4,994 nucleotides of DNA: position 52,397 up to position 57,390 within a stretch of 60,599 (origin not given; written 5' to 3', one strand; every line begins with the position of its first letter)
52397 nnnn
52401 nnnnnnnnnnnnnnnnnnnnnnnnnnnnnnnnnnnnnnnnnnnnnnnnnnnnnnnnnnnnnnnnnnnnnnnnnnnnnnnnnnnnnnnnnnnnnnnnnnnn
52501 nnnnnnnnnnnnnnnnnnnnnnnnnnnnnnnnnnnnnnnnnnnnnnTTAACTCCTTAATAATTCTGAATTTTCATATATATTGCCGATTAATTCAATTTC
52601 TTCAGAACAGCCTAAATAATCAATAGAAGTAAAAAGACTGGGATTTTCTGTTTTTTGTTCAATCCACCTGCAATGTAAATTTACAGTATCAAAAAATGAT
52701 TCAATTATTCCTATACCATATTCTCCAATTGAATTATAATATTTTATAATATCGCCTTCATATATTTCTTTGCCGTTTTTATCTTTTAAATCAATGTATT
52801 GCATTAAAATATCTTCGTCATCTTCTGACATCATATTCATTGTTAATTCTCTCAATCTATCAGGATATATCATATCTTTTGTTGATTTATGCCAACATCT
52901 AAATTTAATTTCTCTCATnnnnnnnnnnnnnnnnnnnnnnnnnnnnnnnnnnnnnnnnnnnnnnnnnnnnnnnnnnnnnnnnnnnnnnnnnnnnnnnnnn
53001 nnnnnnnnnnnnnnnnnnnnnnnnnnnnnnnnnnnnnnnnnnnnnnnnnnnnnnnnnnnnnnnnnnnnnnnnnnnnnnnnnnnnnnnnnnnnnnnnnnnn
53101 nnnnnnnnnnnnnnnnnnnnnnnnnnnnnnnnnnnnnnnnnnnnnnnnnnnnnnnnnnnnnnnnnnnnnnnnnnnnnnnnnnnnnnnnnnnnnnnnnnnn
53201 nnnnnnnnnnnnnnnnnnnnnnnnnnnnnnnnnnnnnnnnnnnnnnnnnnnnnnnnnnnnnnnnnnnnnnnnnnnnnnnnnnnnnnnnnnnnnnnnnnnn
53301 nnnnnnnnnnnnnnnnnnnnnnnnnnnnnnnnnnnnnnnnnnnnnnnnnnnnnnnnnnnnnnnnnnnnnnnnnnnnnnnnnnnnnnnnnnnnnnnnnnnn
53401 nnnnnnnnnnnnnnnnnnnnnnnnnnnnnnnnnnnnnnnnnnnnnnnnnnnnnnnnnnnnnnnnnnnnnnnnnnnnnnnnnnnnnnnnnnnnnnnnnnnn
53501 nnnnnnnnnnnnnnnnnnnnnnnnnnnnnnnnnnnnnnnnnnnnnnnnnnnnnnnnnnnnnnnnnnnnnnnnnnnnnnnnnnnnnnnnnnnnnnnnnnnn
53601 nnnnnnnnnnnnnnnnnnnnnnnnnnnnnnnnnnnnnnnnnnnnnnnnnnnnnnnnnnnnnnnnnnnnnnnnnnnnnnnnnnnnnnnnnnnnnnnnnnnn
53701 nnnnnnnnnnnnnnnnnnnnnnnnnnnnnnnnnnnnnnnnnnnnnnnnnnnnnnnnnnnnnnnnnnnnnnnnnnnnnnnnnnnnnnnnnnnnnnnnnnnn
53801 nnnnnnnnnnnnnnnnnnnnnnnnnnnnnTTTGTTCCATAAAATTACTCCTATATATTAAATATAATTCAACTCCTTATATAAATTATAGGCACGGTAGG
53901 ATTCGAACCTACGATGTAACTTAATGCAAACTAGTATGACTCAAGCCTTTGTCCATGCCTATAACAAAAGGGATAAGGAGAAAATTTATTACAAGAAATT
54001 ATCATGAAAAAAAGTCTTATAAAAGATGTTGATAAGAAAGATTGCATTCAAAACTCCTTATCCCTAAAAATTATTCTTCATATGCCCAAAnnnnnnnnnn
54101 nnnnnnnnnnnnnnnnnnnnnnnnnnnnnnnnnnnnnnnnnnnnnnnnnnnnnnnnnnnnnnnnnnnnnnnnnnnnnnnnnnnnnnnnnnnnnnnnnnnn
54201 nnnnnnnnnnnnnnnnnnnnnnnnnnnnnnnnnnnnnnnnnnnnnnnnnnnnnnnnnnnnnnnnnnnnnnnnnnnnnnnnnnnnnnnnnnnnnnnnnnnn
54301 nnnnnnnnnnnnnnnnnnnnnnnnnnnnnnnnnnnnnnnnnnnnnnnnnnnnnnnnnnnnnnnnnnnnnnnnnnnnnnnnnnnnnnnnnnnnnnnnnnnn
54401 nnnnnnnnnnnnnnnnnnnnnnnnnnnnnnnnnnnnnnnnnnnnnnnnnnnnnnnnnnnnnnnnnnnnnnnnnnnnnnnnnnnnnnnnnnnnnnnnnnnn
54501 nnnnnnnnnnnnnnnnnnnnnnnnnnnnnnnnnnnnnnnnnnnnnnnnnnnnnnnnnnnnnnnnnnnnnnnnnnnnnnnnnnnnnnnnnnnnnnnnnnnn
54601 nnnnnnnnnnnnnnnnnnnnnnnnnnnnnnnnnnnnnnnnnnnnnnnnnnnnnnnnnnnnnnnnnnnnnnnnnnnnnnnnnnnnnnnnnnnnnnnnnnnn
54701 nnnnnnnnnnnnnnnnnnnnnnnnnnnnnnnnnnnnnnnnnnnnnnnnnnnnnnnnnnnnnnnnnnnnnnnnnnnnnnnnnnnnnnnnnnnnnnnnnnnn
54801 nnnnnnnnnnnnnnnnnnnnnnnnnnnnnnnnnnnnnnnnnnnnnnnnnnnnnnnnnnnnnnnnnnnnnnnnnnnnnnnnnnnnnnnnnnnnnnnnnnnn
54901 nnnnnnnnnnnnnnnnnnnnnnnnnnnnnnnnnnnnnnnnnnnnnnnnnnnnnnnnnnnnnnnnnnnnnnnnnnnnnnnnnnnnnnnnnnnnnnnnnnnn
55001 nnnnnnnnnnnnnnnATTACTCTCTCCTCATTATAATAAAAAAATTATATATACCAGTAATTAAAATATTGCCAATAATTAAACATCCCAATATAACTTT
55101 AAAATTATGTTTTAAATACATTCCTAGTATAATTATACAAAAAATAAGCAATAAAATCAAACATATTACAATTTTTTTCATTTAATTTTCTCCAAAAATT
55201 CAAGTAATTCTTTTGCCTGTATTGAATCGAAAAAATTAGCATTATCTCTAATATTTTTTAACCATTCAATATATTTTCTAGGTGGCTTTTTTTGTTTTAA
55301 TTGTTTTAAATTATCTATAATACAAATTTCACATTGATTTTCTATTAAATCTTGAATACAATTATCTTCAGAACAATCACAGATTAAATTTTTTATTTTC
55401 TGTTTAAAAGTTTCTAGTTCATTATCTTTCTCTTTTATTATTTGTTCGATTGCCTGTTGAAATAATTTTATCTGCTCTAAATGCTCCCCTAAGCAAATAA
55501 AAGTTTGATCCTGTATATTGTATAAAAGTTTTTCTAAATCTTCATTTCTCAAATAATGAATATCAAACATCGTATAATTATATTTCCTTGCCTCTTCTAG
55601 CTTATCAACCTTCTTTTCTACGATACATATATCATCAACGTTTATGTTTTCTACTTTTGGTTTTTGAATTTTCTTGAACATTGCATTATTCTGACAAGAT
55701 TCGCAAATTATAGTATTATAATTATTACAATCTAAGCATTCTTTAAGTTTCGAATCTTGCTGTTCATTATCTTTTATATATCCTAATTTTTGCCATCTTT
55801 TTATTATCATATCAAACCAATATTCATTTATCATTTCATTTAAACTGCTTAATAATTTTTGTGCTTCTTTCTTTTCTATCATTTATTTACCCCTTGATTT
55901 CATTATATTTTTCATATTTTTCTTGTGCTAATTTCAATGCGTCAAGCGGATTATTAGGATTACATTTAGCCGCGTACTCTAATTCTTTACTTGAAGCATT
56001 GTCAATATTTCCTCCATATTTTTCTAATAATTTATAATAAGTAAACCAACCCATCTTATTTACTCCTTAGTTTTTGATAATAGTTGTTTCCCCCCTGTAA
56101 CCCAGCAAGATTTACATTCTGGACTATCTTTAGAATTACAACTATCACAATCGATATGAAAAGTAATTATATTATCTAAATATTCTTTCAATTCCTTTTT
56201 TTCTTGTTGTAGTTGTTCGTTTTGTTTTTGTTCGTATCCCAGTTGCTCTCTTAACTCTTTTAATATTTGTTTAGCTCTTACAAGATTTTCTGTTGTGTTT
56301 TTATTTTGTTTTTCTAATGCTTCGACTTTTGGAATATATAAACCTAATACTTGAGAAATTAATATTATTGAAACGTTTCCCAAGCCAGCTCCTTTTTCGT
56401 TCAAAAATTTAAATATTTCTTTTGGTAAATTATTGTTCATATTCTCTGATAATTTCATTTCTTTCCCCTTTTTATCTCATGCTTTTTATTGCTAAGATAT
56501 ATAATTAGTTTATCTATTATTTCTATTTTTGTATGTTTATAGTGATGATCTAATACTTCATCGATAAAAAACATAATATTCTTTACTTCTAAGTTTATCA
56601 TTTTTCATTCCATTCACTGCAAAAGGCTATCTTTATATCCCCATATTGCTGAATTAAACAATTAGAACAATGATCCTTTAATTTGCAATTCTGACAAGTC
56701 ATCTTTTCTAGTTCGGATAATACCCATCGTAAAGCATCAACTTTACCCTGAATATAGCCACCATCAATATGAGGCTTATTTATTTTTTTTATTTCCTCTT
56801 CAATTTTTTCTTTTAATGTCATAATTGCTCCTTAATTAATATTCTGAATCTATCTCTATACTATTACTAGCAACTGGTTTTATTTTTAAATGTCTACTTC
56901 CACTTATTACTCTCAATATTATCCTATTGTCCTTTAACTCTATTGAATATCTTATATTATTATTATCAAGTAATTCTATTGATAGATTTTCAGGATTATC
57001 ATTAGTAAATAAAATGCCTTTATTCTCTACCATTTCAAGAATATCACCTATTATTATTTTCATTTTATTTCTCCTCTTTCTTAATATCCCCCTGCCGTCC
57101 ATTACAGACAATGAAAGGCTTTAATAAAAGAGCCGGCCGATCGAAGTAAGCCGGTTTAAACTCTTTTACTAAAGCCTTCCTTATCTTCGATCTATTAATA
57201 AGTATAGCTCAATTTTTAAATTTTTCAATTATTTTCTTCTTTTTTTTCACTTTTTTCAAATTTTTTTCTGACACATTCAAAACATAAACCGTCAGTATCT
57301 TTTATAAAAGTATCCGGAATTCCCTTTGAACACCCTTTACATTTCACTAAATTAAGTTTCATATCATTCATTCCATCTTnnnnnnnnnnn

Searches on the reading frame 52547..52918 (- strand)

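Call 64: search_protein_families(library=phrogs, proteins=[window:52547-52918:-], max_evalue=0.001)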
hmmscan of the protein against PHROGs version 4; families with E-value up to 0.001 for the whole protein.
window:52547-52918:- (123 aa): 4 families
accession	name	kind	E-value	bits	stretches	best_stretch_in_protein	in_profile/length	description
phrog_98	-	unknown function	9.2e-32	111.2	1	1-122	25-151/208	-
phrog_8684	-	unknown function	7e-14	53.1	1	24-121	47-160/164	-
phrog_9246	-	unknown function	4.6e-05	24.6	0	8-59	7-74/82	-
phrog_24347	-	unknown function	0.00068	19.9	0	4-121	133-241/245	-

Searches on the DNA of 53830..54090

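Call 77: search_rna_families(source=window, start=53830, end=54090, threshold=evalue, max_evalue=1, show_alignments=1)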
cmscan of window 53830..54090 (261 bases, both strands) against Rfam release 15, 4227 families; matches with E-value up to 1: 1.
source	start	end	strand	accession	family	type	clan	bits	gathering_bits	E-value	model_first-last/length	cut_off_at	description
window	53888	53960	-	RF00005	tRNA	Gene; tRNA;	CL00001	23.9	29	0.006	1-71/71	no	tRNA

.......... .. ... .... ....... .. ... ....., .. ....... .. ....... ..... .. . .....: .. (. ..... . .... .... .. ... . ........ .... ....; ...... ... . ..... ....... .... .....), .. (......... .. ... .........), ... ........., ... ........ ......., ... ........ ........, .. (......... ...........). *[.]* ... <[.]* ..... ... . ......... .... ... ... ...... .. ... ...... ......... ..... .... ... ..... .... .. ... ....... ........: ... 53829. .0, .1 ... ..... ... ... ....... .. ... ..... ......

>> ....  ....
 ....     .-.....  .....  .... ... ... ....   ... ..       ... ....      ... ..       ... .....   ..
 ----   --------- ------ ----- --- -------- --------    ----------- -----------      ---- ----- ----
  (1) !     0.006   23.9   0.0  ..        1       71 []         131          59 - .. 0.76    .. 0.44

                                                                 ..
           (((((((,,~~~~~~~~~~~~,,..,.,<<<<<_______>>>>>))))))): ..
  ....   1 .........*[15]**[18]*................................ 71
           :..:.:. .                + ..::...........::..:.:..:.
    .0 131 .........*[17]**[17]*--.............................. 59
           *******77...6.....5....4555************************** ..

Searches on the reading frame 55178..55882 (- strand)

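Call 23: search_protein_families(library=pfam, proteins=[window:55178-55882:-], max_evalue=0.01)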
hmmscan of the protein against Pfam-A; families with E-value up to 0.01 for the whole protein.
window:55178-55882:- (234 aa): 1 family
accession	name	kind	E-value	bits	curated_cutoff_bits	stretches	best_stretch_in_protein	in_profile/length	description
PF09070.16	PFU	-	0.00071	20.2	26.2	0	7-66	7-66/113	PFU (PLAA family ubiquitin binding)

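Call 24: search_protein_families(library=phrogs, proteins=[window:55178-55882:-], max_evalue=0.001)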
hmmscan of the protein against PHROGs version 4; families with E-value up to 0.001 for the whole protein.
window:55178-55882:- (234 aa): 0 families

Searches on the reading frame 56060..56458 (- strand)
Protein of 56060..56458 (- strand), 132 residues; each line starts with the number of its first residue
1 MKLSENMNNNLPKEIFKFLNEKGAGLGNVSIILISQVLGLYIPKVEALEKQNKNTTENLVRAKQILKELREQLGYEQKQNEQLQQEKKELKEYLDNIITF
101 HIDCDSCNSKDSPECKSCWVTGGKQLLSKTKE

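Call 23: search_protein_families(library=pfam, proteins=[window:56060-56458:-], max_evalue=0.01)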
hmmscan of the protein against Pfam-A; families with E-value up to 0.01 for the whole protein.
window:56060-56458:- (132 aa): 3 families
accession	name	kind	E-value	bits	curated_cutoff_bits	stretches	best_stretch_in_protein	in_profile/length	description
PF13851.11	GAS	-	0.00037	20.4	32.3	1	45-97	49-101/200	Growth-arrest specific micro-tubule binding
PF10046.14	BLOC1_2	-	0.0084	16.9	33.4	1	44-92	21-69/96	Biogenesis of lysosome-related organelles complex-1 subunit 2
PF06156.18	YabA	-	0.0097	16.9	30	0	50-102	8-53/103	Initiation control protein YabA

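Call 24: search_protein_families(library=phrogs, proteins=[window:56060-56458:-], max_evalue=0.001)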
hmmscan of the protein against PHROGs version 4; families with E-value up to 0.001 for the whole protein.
window:56060-56458:- (132 aa): 0 families

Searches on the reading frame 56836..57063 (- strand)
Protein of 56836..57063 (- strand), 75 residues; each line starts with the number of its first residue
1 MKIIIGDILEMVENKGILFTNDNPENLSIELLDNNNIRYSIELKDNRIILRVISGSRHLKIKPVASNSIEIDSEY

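Call 23: search_protein_families(library=pfam, proteins=[window:56836-57063:-], max_evalue=0.01)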
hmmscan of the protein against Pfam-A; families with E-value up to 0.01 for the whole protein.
window:56836-57063:- (75 aa): 1 family
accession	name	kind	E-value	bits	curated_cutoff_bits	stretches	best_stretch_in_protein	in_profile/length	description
PF23886.1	DUF7239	-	0.0029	18.3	24.6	1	36-73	75-109/112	Family of unknown function (DUF7239)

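Call 24: search_protein_families(library=phrogs, proteins=[window:56836-57063:-], max_evalue=0.001)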
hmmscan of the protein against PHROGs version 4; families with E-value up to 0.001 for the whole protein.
window:56836-57063:- (75 aa): 0 families

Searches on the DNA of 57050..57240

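Call 18: search_rna_families(source=window, start=57050, end=57240, threshold=evalue, max_evalue=10)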
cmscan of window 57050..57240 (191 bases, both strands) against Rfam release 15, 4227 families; matches with E-value up to 10: 18.
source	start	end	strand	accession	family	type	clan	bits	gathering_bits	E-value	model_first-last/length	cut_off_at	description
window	57101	57202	-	RF00765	mir-337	Gene; miRNA;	-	23.5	80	0.0046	1-93/93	no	mir-337 microRNA precursor family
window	57111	57182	-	RF03851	mir-1002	Gene; miRNA;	-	20.2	85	0.32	1-89/89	no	mir-1002 microRNA precursor family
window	57105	57187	-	RF04148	MIR844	Gene; miRNA;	-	19.1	70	0.11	1-114/114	no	MIR844 microRNA precursor family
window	57104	57191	-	RF03616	MIR1888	Gene; miRNA;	-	19.1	72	0.22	1-101/101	no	MIR1888 microRNA precursor family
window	57113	57180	-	RF03831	mir-627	Gene; miRNA;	-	17.5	86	0.24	16-73/87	no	mir-627 microRNA precursor family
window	57103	57199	-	RF02436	SpF43_sRNA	Gene; sRNA;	-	16.5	70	0.79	1-99/99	no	Streptococcus sRNA SpF43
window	57108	57184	-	RF01025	mir-934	Gene; miRNA;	-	16.1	80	1.2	1-83/83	no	mir-934 microRNA precursor family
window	57082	57178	-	RF02410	snoR136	Gene; snRNA; snoRNA; HACA-box;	-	16.1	43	2.1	1-152/152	no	Small nucleolar RNA snoR136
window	57061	57111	-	RF02980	freshwater-2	Cis-reg;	-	16.1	49.9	2.4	1-84/84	no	freshwater-2 RNA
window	57118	57192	-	RF02418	Spd-sr07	Gene; sRNA;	-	15.9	55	3.6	1-63/63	no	Streptococcus sRNA Spd-sr07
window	57124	57210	-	RF04182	GibS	Gene; sRNA;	-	15.7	115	4.9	1-142/142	no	GibS sRNA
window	57147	57208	-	RF03103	RAGATH-34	Gene; sRNA;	-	15.5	60.7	5.7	1-107/107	no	RAGATH-34 RNA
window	57112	57180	-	RF03814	mir-2797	Gene; miRNA;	-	15.1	74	4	1-77/77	no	mir-2797 microRNA precursor family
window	57111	57182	-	RF03799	mir-3202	Gene; miRNA;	-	14.4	90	3.2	1-79/79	no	mir-3202 microRNA precursor family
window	57111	57182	+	RF03244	mir-4798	Gene; miRNA;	-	13.4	75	6.5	1-75/75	no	mir-4798 microRNA precursor family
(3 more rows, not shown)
